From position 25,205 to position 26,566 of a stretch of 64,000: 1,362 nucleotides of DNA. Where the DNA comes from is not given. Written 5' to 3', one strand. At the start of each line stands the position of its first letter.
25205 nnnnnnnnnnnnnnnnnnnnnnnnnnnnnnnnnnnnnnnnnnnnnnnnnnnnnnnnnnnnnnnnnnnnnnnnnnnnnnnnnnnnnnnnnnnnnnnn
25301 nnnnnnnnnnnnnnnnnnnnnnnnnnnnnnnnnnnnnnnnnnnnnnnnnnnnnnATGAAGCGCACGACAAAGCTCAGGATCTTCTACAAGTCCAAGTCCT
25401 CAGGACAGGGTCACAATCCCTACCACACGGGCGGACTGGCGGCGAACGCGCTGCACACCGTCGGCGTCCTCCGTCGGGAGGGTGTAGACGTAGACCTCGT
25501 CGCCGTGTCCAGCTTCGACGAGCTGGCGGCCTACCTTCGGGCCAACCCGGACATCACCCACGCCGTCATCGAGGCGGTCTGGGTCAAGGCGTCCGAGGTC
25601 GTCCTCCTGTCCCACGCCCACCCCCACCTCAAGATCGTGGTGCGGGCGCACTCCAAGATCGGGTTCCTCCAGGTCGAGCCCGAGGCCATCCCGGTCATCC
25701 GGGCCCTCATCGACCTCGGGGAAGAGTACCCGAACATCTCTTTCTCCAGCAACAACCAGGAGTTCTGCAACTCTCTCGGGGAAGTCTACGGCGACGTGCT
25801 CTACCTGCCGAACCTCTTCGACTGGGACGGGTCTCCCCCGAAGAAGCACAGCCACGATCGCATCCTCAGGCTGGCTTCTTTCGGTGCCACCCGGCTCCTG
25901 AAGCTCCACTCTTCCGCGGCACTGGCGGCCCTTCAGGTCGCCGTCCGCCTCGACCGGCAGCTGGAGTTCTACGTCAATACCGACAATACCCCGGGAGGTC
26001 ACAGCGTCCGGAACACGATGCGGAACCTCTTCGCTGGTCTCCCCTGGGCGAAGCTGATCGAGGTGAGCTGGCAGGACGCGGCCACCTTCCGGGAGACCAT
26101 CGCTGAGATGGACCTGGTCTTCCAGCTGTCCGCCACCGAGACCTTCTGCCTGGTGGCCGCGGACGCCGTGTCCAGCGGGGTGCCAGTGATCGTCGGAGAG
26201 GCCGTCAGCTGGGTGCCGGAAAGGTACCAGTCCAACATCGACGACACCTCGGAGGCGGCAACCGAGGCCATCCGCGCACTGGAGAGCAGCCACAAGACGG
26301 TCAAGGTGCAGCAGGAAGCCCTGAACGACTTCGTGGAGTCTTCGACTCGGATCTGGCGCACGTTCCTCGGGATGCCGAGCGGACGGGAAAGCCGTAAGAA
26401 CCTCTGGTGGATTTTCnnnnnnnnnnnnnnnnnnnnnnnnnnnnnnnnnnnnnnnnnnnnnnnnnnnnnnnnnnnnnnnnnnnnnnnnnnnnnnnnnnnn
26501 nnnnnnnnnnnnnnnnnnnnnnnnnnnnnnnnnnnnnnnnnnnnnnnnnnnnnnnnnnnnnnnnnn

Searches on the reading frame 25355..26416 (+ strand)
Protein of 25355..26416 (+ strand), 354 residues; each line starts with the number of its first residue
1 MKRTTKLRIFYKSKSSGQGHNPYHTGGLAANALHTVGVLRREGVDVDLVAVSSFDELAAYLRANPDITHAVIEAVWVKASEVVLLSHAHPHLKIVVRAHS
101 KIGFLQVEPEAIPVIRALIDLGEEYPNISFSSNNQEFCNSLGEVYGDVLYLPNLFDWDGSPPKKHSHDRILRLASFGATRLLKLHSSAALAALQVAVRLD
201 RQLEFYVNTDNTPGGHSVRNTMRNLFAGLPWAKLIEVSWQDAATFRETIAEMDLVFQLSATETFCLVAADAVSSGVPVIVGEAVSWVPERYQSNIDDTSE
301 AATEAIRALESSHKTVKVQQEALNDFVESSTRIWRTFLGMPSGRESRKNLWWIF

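Call 21: search_protein_families(library=phrogs, proteins=[window:25355-26416:+], max_evalue=0.00001)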
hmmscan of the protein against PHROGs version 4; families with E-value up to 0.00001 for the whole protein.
window:25355-26416:+ (354 aa): 0 families

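Call 74: search_protein_families(library=pfam, proteins=[window:25355-26416:+], max_evalue=0.0001)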
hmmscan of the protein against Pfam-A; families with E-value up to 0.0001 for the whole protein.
window:25355-26416:+ (354 aa): 1 family
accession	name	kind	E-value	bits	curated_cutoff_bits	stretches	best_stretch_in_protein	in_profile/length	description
PF20706.3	GT4-conflict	-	2.5e-06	27.2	26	1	160-282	187-312/385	Family 4 Glycosyltransferase in conflict systems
